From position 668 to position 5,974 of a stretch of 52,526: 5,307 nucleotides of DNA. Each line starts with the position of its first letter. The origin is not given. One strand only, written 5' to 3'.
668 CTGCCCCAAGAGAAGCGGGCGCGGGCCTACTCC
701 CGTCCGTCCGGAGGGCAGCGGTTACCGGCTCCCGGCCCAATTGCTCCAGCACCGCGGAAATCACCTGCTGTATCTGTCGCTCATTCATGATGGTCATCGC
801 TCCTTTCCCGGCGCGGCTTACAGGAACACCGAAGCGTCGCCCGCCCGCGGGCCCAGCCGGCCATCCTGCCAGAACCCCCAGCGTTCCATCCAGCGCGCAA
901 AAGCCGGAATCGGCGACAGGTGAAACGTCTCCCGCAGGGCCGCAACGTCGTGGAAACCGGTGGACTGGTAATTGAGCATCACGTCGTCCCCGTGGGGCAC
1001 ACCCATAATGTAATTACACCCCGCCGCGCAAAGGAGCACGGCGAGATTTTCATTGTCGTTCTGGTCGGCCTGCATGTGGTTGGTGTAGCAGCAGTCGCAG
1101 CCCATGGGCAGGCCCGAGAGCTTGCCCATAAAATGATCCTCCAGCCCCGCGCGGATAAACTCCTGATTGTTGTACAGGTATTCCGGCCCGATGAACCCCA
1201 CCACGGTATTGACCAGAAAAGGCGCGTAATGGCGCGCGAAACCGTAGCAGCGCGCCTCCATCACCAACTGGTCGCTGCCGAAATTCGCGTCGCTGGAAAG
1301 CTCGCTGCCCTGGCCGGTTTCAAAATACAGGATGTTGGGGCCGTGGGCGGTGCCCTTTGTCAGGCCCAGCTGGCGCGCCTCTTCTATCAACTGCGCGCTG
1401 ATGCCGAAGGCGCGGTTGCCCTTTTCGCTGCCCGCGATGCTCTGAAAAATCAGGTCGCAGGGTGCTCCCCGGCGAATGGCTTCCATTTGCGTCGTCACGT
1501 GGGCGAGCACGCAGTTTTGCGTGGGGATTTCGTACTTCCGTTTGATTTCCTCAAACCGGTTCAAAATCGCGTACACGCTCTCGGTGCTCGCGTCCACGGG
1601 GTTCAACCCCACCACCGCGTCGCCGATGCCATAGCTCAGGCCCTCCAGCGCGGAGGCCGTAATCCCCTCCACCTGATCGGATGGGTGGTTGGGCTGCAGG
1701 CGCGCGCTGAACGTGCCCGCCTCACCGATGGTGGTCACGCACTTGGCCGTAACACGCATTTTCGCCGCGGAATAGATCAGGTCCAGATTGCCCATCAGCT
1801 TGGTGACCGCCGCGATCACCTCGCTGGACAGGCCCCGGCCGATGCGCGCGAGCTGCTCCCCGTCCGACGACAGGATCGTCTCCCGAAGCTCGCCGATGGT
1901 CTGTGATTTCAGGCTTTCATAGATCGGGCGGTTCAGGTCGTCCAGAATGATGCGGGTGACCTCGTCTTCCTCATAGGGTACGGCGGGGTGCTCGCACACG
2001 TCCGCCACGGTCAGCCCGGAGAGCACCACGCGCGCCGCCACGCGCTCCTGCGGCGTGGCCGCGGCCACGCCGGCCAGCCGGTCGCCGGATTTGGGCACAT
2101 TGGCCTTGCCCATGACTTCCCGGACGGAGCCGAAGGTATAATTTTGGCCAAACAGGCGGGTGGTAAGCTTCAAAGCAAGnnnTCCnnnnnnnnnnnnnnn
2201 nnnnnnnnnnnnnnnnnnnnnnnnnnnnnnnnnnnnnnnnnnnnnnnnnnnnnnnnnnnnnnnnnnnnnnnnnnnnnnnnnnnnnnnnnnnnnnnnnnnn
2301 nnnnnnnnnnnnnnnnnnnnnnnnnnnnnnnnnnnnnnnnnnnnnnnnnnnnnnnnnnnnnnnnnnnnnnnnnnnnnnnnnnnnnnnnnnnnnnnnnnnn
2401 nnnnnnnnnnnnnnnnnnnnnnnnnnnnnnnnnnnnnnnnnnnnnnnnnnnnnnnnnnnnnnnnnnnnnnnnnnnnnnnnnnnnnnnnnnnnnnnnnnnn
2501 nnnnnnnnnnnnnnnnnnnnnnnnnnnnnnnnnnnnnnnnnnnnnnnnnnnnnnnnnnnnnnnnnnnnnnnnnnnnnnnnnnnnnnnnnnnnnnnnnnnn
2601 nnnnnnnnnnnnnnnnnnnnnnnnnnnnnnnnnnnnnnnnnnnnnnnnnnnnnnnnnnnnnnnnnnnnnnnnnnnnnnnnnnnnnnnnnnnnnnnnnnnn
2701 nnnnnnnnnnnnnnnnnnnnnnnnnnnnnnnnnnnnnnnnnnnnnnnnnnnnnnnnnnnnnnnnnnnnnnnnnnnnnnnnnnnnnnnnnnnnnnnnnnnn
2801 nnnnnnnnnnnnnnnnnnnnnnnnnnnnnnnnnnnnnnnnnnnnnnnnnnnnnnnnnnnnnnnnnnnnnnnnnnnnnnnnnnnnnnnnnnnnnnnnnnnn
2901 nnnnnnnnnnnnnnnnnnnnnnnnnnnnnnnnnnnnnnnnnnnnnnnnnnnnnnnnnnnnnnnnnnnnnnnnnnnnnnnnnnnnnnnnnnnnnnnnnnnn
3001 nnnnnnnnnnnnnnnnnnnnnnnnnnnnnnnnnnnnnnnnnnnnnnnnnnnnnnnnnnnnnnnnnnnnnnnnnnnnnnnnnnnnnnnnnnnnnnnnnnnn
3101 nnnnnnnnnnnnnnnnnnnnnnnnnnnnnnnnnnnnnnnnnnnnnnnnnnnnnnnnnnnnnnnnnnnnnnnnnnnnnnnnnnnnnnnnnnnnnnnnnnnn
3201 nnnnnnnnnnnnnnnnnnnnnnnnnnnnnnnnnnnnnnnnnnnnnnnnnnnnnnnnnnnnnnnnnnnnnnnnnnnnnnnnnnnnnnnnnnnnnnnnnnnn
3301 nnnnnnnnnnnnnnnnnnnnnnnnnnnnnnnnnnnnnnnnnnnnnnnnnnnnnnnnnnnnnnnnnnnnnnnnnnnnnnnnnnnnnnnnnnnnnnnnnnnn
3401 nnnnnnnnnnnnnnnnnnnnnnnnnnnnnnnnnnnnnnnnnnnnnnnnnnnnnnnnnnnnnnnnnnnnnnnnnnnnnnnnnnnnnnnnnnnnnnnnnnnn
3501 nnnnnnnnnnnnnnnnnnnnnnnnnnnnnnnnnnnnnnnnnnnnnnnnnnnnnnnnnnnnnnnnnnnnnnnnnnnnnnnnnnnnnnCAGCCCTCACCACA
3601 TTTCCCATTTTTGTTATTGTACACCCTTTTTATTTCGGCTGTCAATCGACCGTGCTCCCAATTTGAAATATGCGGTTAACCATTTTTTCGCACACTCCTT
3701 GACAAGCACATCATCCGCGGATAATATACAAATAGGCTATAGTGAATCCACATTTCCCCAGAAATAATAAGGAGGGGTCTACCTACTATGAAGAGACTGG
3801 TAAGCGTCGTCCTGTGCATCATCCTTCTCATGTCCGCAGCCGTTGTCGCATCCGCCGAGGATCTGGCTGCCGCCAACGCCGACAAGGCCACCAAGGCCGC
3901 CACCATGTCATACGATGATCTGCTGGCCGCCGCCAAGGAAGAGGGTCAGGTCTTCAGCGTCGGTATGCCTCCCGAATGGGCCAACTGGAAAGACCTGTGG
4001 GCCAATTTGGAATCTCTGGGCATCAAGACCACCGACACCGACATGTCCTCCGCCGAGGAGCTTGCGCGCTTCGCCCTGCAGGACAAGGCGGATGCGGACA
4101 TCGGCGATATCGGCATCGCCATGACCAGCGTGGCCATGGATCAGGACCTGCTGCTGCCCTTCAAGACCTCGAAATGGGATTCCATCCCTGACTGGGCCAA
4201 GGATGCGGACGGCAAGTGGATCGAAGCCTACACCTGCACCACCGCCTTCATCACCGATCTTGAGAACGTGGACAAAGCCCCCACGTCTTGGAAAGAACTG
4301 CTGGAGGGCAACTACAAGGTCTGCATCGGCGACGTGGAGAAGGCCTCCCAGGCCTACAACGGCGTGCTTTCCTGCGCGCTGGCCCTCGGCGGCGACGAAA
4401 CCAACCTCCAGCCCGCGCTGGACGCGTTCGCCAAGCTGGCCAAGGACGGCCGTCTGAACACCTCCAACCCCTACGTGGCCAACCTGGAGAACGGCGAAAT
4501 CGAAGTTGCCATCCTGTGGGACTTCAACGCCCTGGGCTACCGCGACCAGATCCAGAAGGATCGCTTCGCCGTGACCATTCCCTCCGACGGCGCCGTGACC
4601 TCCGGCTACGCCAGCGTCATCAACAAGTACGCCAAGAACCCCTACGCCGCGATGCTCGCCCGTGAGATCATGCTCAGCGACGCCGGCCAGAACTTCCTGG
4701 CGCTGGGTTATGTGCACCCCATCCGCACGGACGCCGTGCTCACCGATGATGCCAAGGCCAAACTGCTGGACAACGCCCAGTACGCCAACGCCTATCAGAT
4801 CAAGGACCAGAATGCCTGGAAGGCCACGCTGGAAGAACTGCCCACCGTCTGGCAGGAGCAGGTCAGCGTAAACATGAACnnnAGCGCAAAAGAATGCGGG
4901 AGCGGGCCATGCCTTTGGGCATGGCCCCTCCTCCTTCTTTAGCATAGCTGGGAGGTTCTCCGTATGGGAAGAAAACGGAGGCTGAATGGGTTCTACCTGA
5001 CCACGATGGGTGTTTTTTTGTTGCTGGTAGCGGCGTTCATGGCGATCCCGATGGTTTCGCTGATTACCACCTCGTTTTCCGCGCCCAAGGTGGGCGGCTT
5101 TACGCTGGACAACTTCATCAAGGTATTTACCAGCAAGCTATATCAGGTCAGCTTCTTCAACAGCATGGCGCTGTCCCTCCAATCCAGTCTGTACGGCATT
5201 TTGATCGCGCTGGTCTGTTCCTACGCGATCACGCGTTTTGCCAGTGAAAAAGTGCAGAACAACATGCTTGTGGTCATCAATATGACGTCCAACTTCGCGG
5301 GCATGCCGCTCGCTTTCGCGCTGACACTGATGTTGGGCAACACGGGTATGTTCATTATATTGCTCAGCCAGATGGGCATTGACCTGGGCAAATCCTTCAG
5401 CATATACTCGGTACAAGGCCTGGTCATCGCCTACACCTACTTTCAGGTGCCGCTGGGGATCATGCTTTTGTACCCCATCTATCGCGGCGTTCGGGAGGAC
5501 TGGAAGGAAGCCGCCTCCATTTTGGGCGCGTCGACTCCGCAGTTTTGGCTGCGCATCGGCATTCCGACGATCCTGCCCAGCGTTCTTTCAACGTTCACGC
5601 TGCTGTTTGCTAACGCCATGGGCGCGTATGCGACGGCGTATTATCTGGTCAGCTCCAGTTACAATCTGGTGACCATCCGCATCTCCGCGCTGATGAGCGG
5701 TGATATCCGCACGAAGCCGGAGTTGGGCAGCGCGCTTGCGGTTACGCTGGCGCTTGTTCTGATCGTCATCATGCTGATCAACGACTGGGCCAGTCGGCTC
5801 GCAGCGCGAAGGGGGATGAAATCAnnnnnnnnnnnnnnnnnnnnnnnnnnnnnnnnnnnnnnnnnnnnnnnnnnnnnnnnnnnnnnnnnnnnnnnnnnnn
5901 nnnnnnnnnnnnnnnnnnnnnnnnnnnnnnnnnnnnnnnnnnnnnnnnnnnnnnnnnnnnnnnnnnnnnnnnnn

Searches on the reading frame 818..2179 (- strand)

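Call 44: search_protein_families(library=pfam, proteins=[window:818-2179:-], max_evalue=0.00001)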
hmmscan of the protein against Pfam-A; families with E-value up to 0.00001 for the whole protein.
window:818-2179:- (453 aa): 1 family
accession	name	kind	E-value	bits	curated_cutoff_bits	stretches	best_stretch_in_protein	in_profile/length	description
PF06751.17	EutB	-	8.1e-202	671.2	25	1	14-442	1-432/435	Ethanolamine ammonia lyase large subunit (EutB)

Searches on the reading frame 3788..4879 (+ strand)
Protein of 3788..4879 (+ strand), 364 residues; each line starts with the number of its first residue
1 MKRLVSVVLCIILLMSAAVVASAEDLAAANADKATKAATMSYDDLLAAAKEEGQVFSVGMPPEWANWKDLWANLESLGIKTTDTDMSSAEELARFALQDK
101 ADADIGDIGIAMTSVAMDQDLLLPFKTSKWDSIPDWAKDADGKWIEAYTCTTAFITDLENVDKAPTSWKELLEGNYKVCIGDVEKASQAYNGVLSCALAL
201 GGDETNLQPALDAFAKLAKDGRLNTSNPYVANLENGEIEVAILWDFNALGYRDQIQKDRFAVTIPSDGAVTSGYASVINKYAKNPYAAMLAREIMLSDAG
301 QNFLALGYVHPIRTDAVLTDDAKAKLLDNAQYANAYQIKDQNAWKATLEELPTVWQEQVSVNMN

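Call 44: search_protein_families(library=pfam, proteins=[window:3788-4879:+], max_evalue=0.00001)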
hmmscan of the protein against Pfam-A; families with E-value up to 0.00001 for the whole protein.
window:3788-4879:+ (364 aa): 2 families
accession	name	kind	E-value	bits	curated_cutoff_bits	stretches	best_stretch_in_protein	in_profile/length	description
PF13343.11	SBP_bac_6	-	2.3e-21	76.8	24.6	1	116-342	24-240/245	Bacterial extracellular solute-binding protein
PF13531.11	SBP_bac_11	-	8.1e-07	29.5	25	1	154-304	83-221/227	Bacterial extracellular solute-binding protein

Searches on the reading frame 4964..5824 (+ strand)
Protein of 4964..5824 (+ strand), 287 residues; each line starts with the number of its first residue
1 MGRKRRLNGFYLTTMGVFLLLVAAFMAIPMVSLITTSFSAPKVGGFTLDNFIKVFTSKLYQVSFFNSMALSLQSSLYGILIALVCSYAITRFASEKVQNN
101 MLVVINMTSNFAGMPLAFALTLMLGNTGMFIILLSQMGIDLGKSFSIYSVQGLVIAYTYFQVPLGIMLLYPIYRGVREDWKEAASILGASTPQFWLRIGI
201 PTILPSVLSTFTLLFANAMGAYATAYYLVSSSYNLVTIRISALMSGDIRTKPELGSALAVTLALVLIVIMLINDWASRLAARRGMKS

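Call 44: search_protein_families(library=pfam, proteins=[window:4964-5824:+], max_evalue=0.00001)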
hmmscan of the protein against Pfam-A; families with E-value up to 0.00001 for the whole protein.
window:4964-5824:+ (287 aa): 1 family
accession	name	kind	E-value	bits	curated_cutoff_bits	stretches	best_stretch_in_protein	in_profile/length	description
PF00528.27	BPD_transp_1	-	1.5e-11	44.8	26.4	1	78-279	1-177/184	Binding-protein-dependent transport system inner membrane component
